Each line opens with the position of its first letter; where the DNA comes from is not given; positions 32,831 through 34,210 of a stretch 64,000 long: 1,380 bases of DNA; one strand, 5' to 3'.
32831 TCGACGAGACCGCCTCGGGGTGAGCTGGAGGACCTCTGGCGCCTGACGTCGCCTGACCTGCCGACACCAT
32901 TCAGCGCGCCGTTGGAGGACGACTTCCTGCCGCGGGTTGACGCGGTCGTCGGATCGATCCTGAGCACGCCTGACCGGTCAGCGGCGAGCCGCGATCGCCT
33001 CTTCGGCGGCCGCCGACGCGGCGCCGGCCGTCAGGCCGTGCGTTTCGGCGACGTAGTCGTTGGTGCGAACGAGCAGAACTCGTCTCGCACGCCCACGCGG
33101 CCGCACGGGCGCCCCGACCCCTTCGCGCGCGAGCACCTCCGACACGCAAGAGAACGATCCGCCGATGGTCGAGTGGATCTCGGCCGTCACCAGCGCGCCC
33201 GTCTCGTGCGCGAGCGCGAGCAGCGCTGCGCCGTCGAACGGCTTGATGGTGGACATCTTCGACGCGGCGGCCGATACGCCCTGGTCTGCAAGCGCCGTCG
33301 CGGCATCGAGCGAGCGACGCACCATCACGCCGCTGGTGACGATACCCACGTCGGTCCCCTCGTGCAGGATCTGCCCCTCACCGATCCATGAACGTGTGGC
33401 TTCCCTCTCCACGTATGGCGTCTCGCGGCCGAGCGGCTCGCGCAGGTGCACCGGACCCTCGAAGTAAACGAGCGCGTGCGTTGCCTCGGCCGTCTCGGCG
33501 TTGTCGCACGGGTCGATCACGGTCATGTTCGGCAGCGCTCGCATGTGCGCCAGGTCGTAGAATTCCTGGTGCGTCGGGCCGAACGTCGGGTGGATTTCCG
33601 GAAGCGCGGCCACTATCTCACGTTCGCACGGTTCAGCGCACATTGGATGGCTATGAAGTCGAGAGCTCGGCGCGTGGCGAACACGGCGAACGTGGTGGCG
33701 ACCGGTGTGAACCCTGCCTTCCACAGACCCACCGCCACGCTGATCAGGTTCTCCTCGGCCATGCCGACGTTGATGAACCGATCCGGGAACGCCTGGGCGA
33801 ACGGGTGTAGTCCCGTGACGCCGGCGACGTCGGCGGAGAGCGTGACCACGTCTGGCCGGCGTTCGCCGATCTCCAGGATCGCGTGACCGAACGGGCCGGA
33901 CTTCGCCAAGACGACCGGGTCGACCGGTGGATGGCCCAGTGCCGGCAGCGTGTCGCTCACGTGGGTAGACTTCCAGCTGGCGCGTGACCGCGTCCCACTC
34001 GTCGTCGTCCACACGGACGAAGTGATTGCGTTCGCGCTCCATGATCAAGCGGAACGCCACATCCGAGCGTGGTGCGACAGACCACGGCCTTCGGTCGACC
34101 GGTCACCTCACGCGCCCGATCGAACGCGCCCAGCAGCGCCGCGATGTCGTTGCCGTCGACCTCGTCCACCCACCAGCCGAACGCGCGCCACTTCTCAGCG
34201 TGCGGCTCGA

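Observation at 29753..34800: Every gene of a contiguous GntR / VOC / 2-oxoacid dehydrogenase E1 alpha-beta / split-transketolase module is inactivated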

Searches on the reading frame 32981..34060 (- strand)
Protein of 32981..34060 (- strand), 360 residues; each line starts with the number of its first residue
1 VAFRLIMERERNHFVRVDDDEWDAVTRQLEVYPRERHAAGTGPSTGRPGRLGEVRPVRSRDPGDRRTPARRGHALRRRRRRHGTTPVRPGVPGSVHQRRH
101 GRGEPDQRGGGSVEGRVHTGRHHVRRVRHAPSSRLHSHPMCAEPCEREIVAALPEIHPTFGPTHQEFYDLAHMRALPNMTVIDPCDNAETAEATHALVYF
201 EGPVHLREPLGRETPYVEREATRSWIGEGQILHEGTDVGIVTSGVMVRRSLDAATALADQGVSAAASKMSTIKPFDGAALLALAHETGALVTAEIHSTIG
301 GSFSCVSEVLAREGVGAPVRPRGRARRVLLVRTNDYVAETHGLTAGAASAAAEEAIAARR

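Call 5: search_protein_families(library=pfam, proteins=[window:32981-34060:-], max_evalue=0.01)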
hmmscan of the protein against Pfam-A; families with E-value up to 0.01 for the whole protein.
window:32981-34060:- (360 aa): 2 families
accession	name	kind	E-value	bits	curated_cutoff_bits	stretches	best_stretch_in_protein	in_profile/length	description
PF02780.25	Transketolase_C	-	1e-17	64.6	25.9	1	227-320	1-97/124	Transketolase, C-terminal domain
PF02779.29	Transket_pyr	-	3.6e-09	36.9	27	1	161-209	118-168/174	Transketolase, pyrimidine binding domain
